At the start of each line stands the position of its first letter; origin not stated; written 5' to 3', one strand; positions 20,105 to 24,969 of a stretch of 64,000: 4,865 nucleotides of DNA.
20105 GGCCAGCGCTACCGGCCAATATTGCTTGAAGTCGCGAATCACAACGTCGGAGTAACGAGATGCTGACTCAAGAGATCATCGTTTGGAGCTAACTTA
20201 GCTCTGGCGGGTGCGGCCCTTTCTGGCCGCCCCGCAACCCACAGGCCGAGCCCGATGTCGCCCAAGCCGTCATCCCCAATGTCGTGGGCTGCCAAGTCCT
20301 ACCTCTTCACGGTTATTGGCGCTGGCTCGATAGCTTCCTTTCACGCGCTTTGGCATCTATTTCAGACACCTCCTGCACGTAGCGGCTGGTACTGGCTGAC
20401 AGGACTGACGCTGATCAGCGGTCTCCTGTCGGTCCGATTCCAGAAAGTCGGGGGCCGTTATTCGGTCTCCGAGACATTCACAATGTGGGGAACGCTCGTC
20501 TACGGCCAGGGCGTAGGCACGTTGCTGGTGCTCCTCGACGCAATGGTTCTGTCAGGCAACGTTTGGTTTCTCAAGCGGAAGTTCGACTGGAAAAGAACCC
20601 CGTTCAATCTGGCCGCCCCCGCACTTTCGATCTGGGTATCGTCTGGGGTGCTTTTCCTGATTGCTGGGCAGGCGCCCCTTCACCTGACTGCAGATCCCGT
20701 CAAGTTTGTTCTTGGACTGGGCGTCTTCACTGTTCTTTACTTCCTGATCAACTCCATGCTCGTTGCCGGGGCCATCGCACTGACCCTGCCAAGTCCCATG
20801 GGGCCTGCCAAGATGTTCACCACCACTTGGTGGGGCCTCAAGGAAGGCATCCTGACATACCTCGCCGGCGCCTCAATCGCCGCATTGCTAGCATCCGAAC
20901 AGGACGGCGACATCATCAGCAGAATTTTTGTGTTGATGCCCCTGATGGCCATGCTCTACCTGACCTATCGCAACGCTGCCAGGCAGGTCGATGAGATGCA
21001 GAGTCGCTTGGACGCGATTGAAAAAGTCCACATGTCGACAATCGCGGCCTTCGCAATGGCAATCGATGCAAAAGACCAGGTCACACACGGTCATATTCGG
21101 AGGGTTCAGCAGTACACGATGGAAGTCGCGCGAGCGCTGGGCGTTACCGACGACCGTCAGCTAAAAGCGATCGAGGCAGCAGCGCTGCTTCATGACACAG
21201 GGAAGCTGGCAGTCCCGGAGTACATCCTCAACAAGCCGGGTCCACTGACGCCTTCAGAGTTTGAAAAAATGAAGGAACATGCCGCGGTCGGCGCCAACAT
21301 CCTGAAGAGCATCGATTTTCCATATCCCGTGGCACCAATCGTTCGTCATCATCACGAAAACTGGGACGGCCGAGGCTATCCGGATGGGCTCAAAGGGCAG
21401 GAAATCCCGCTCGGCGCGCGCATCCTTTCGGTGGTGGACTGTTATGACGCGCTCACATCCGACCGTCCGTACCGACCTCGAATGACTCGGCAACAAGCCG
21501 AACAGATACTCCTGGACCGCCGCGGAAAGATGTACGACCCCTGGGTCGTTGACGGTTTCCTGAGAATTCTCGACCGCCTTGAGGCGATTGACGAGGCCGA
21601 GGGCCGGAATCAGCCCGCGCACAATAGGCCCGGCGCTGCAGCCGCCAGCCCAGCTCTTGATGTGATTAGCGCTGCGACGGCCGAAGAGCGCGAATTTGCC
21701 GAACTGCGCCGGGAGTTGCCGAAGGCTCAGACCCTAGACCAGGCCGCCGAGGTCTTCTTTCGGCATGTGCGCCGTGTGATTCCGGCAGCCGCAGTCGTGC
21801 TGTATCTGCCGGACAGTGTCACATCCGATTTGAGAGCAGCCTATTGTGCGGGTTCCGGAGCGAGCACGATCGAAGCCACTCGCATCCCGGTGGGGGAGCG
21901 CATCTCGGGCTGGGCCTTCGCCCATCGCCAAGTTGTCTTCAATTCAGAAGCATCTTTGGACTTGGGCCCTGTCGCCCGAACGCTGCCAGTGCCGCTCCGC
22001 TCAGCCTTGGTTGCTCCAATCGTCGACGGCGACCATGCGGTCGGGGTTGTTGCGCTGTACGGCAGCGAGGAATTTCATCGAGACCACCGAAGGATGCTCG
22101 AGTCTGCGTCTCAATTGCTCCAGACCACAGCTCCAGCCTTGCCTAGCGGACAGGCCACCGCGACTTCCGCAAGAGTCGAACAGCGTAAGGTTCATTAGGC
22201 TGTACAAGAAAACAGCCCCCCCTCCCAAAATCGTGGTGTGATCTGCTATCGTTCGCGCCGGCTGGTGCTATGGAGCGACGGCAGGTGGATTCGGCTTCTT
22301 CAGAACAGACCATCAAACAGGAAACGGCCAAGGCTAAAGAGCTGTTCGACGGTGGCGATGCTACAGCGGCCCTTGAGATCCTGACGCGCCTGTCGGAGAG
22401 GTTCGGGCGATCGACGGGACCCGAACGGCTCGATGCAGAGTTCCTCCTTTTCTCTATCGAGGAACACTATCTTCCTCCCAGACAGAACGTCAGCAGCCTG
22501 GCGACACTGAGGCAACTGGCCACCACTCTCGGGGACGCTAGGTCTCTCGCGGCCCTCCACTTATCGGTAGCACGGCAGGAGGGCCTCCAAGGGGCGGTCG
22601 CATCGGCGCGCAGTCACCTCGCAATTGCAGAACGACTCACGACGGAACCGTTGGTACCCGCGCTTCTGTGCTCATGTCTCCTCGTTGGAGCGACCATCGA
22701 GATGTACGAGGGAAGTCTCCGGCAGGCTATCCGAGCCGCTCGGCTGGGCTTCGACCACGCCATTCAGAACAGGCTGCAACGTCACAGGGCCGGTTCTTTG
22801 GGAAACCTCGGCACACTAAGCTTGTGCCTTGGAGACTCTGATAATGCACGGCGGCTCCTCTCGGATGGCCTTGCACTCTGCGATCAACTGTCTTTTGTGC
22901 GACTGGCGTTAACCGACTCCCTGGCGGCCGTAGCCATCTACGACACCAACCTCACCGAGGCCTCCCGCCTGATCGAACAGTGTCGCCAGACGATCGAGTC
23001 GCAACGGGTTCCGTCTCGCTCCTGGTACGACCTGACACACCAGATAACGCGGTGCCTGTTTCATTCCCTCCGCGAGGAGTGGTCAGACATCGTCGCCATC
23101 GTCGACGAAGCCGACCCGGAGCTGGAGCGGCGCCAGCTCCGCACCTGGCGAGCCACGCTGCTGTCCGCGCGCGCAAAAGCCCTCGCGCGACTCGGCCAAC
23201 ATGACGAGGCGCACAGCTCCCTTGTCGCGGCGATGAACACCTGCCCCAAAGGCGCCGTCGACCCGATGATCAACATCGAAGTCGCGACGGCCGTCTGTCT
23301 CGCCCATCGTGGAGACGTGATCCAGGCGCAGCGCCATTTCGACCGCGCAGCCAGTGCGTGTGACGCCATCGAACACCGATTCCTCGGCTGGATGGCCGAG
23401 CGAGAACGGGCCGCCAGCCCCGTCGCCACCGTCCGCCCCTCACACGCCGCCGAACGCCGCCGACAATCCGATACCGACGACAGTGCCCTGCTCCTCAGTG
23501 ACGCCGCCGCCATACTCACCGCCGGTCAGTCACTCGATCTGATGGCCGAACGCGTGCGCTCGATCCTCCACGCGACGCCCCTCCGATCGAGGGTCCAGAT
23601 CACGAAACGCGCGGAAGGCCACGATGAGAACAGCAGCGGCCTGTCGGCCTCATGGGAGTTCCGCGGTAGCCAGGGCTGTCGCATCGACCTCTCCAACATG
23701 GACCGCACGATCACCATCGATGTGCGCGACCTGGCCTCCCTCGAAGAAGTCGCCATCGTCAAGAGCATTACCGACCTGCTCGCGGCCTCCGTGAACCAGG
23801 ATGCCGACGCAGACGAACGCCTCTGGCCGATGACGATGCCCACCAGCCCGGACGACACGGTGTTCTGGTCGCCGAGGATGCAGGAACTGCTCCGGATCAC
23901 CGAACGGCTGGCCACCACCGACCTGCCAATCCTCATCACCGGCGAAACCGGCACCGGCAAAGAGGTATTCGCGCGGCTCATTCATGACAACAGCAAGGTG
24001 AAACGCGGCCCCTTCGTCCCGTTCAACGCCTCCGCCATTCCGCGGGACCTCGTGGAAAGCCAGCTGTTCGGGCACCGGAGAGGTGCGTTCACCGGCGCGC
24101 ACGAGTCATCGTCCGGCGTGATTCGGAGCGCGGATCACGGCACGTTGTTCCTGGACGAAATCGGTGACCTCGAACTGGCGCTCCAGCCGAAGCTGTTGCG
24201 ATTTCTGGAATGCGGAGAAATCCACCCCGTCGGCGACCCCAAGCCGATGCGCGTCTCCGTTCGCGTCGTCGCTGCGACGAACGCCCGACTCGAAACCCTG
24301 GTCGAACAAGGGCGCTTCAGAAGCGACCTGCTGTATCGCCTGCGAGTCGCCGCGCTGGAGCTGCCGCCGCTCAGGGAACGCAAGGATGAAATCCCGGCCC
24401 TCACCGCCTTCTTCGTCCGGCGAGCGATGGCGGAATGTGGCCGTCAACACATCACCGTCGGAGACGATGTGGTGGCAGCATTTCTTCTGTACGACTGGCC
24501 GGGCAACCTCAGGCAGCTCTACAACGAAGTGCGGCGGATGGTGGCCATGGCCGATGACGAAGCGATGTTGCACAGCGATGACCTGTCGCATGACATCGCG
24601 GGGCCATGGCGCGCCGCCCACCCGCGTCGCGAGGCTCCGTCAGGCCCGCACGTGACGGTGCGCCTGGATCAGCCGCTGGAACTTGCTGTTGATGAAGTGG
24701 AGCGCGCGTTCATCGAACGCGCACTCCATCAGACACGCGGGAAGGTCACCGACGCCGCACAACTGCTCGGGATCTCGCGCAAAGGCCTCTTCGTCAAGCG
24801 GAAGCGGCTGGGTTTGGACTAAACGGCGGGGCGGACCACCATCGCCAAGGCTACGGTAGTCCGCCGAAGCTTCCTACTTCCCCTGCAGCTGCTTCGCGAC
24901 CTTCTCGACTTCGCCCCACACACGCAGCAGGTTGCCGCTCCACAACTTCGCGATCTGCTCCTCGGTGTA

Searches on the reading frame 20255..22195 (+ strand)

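Call 41: search_protein_families(library=pfam, proteins=[window:20255-22195:+], max_evalue=0.00001)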
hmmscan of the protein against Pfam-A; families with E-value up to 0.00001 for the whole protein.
window:20255-22195:+ (647 aa): 5 families
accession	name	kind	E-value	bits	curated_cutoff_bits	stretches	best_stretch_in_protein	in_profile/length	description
PF13487.12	HD_5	-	1.3e-42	145.9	27.2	1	266-430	3-169/170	HD domain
PF01966.28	HD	-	7.1e-23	81.5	22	1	279-399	3-115/116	HD domain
PF01590.32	GAF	-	1.3e-10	42.4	22.4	1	494-622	2-129/133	GAF domain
PF13185.12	GAF_2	-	4.1e-10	40.4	28.6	1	492-621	2-130/136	GAF domain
PF13492.12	GAF_3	-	1.6e-07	32.2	27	1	495-621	3-122/129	GAF domain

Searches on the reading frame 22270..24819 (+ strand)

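Call 41: search_protein_families(library=pfam, proteins=[window:22270-24819:+], max_evalue=0.00001)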
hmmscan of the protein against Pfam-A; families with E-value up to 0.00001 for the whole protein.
window:22270-24819:+ (850 aa): 7 families
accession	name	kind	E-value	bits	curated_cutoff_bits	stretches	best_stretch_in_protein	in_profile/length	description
PF00158.32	Sigma54_activat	-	2.5e-62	210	20.2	1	534-696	5-167/168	Sigma-54 interaction domain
PF14532.12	Sigma54_activ_2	-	4.4e-19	69.5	25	1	534-701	4-138/138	Sigma-54 interaction domain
PF25601.1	AAA_lid_14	-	7.7e-17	61.3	27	1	702-779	1-77/87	AAA+ ATPase lid domain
PF02954.25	HTH_8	-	1.8e-09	37.6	22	1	807-846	2-41/42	Bacterial regulatory protein, Fis family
PF07728.20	AAA_5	-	5.9e-06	26.8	22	0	554-673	2-124/139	AAA domain (dynein-related subfamily)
PF17874.7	TPR_MalT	-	6.5e-06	26.1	45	0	95-284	41-231/336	MalT-like TPR region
PF07719.23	TPR_2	-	7.1e-06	26.2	27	0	296-326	2-32/34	Tetratricopeptide repeat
